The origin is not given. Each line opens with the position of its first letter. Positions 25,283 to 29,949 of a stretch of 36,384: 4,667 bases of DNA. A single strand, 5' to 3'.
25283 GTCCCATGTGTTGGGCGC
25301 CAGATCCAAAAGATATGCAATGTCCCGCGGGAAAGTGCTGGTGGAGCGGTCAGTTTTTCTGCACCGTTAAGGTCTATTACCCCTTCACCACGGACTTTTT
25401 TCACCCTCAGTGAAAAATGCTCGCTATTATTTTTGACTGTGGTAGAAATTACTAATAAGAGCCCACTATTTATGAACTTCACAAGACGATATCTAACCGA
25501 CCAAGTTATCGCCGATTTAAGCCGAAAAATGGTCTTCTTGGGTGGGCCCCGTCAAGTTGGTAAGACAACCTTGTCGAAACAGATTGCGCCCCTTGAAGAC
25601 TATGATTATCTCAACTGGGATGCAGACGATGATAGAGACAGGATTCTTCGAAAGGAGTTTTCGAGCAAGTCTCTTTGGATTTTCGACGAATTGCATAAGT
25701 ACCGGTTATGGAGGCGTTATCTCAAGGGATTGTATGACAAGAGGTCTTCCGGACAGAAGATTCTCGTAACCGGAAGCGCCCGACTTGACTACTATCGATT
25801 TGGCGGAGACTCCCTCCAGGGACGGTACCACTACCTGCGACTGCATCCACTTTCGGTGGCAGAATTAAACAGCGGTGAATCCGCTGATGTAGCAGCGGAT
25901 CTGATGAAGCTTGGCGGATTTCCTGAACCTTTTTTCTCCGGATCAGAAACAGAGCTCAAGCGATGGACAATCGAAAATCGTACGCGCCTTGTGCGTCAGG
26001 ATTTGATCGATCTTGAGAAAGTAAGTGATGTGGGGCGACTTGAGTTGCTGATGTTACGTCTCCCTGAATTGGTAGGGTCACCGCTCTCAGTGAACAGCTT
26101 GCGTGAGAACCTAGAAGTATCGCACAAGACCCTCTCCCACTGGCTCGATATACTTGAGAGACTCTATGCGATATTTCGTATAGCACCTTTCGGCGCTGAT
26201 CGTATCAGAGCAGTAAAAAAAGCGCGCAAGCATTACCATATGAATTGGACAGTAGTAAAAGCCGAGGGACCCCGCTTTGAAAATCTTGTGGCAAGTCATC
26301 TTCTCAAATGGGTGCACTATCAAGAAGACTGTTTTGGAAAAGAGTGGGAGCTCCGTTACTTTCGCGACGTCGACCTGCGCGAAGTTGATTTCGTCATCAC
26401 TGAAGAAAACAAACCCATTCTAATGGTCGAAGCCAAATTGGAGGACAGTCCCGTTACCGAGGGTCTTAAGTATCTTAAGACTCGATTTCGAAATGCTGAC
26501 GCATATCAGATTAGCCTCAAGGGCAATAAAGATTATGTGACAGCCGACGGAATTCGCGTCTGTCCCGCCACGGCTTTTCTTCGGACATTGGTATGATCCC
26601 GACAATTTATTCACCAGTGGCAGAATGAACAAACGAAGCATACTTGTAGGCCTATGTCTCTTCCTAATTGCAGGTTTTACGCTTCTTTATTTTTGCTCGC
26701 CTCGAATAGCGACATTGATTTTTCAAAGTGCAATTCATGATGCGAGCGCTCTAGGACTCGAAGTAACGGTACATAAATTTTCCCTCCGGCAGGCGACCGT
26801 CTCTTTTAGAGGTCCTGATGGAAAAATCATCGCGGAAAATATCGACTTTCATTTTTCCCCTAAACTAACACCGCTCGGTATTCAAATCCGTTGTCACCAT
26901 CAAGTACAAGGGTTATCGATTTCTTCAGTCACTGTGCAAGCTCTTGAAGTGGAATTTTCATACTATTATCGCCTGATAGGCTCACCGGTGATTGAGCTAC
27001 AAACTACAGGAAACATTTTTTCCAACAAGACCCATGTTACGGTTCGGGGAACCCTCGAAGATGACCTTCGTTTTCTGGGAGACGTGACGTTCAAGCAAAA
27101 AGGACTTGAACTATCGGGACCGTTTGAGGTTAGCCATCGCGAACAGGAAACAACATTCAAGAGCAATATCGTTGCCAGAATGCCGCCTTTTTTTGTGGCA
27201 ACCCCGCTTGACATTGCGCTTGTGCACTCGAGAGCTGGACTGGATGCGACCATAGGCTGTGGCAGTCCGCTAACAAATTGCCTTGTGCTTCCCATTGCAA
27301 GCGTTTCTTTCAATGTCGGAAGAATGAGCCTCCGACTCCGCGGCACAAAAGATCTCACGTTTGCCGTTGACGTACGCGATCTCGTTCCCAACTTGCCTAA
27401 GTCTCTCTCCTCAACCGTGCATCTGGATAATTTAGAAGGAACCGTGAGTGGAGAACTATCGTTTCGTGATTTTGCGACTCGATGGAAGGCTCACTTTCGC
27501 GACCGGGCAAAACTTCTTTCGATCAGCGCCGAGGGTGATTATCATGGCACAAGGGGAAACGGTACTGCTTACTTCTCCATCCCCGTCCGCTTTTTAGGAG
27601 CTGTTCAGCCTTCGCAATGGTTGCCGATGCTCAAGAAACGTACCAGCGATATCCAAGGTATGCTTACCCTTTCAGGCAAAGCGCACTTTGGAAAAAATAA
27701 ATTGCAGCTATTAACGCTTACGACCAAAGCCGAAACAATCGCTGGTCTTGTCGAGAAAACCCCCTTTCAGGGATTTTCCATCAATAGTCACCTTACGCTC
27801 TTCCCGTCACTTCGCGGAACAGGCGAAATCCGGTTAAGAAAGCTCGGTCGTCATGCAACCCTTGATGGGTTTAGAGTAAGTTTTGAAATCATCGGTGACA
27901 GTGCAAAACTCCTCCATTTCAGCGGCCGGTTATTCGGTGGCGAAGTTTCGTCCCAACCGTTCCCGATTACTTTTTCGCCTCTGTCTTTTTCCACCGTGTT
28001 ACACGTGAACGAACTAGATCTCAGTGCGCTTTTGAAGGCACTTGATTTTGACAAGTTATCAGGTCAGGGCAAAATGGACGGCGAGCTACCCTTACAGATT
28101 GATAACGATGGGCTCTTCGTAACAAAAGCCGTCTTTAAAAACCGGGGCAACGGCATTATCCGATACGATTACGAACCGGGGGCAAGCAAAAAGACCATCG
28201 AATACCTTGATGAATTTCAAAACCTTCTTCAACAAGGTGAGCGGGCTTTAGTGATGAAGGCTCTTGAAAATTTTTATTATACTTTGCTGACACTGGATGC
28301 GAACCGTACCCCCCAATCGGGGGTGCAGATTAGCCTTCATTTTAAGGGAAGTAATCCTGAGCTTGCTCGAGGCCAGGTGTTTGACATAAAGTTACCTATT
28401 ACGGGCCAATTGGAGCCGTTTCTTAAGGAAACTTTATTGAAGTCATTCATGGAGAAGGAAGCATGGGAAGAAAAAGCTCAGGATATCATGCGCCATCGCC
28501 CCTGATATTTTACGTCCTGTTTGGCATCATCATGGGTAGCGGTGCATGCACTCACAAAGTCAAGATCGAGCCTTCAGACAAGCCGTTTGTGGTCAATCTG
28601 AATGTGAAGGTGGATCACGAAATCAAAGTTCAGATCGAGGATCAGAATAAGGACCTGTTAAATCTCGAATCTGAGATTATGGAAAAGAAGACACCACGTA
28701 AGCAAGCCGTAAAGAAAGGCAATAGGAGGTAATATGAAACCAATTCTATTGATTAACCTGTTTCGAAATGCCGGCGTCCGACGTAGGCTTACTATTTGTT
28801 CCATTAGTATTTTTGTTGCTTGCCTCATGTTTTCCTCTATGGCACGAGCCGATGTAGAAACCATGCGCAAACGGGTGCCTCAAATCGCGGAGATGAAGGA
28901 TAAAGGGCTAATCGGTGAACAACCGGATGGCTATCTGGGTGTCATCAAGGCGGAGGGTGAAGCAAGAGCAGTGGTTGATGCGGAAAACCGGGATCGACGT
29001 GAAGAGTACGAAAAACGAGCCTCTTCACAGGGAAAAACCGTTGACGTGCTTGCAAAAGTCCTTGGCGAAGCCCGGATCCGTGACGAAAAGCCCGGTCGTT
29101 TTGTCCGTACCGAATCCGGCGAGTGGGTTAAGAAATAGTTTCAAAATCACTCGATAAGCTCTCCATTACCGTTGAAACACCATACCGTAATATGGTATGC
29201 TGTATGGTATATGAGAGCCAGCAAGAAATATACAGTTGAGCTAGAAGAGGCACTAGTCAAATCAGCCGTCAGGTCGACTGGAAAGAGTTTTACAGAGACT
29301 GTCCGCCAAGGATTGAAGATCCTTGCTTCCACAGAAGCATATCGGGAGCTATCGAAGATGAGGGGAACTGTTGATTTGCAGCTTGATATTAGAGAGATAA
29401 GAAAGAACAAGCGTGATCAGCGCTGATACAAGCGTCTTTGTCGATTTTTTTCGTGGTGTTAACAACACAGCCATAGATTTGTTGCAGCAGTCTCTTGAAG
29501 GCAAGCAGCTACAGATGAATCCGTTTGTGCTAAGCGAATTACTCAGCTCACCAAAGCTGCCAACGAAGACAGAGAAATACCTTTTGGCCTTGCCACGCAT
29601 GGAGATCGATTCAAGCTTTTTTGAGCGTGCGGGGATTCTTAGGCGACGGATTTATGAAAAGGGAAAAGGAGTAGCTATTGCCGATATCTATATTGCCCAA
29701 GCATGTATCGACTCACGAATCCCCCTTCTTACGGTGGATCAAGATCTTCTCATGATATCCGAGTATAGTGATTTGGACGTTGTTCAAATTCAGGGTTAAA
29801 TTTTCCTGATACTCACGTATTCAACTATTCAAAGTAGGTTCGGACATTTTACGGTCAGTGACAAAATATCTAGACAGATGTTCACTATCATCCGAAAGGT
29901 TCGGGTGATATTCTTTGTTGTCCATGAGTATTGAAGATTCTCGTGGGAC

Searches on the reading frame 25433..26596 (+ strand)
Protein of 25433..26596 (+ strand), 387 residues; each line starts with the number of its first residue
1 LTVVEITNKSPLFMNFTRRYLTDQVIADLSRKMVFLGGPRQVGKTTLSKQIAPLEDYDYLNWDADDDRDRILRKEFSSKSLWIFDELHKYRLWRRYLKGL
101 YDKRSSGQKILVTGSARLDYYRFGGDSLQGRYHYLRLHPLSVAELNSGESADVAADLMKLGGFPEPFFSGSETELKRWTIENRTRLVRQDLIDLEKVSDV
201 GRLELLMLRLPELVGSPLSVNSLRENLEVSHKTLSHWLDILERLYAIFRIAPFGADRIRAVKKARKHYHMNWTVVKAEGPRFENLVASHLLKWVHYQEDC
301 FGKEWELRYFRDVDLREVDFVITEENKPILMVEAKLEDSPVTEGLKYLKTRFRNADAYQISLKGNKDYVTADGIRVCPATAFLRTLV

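Call 7: search_protein_families(library=pfam, proteins=[window:25433-26596:+], max_evalue=0.01)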
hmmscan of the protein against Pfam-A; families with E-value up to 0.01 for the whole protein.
window:25433-26596:+ (387 aa): 4 families
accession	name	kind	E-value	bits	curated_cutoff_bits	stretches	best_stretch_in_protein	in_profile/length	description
PF13173.12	AAA_14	-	2.8e-23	82.8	27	1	31-145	2-128/129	AAA domain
PF13635.12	DUF4143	-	2e-22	80.1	28.1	1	189-336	2-159/160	Domain of unknown function (DUF4143)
PF00931.28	NB-ARC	-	0.005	16.6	23.5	0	23-52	6-39/248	NB-ARC domain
PF01022.26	HTH_5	-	0.0066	16.7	22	0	201-243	3-41/47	Bacterial regulatory protein, arsR family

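Call 32: search_protein_families(library=padloc, proteins=[window:25433-26596:+], max_evalue=0.1)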
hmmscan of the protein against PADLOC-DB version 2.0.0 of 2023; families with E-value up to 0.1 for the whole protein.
window:25433-26596:+ (387 aa): 8 families
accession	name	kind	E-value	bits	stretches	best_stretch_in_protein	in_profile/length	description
PDLC04790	PDC-S01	-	2.1e-45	153.2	1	13-383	7-418/422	-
PDLC04789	PDC-S01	-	3e-35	119.9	1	18-359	3-363/375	-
PDLC04787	PDC-S01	-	2.2e-28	97.3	1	16-384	11-407/412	-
PDLC04791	PDC-S01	-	3.8e-22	76.5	1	25-362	13-377/395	-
PDLC04786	PDC-S01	-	4.9e-11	40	2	274-378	334-425/439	-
PDLC04792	PDC-S01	-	4.5e-05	20.2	1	28-79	16-69/452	-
PDLC04788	PDC-S01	-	0.00043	17.3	1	28-79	16-67/448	-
PDLC01720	Csa3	-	0.013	14.1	1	210-245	39-73/118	Csa3_1_CAS-I-II-III-IV-V-VI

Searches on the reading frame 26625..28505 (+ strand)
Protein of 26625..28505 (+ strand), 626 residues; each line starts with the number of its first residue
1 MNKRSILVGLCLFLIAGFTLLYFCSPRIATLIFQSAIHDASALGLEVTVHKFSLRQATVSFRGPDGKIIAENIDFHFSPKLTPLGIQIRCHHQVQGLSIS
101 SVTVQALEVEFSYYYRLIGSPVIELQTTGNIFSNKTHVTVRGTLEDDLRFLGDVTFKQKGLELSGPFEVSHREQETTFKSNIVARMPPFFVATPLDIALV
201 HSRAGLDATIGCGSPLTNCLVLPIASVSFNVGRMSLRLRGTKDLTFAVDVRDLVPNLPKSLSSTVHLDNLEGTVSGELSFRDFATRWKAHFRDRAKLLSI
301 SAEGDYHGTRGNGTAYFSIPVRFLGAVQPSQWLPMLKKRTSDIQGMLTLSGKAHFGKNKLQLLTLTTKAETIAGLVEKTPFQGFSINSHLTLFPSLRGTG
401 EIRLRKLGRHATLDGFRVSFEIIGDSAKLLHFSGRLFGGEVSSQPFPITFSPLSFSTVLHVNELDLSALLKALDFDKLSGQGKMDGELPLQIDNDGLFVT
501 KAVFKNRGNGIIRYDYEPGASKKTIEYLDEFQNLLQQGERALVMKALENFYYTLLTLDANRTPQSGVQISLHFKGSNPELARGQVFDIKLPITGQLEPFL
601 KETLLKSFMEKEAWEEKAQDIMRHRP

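Call 7: search_protein_families(library=pfam, proteins=[window:26625-28505:+], max_evalue=0.01)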
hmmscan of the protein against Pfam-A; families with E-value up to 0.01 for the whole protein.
window:26625-28505:+ (626 aa): 1 family
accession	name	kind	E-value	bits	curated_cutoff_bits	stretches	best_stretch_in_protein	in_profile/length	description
PF11739.14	YdbH-like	-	2.2e-30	106.7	26.3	1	269-584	553-859/893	Intermembrane phospholipid transport protein YdbH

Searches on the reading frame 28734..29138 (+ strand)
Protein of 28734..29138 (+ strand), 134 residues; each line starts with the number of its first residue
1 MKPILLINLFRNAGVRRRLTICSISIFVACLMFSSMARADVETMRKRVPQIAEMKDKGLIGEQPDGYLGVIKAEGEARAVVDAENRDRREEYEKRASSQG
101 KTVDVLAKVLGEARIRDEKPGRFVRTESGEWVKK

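Call 8: search_protein_families(library=pfam, proteins=[window:28734-29138:+], max_evalue=0.01)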
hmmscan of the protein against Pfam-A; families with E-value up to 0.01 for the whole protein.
window:28734-29138:+ (134 aa): 1 family
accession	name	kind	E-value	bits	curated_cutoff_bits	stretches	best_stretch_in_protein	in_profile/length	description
PF07027.17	DUF1318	-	8.9e-25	87.5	27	1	46-134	3-92/92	Protein of unknown function (DUF1318)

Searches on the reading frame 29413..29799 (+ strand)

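Call 8: search_protein_families(library=pfam, proteins=[window:29413-29799:+], max_evalue=0.01)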
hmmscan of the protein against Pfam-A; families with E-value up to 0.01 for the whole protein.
window:29413-29799:+ (128 aa): 1 family
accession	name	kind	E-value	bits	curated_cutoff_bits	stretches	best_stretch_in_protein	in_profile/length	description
PF01850.27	PIN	-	2.9e-08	34.8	23.6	1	5-112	4-114/120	PIN domain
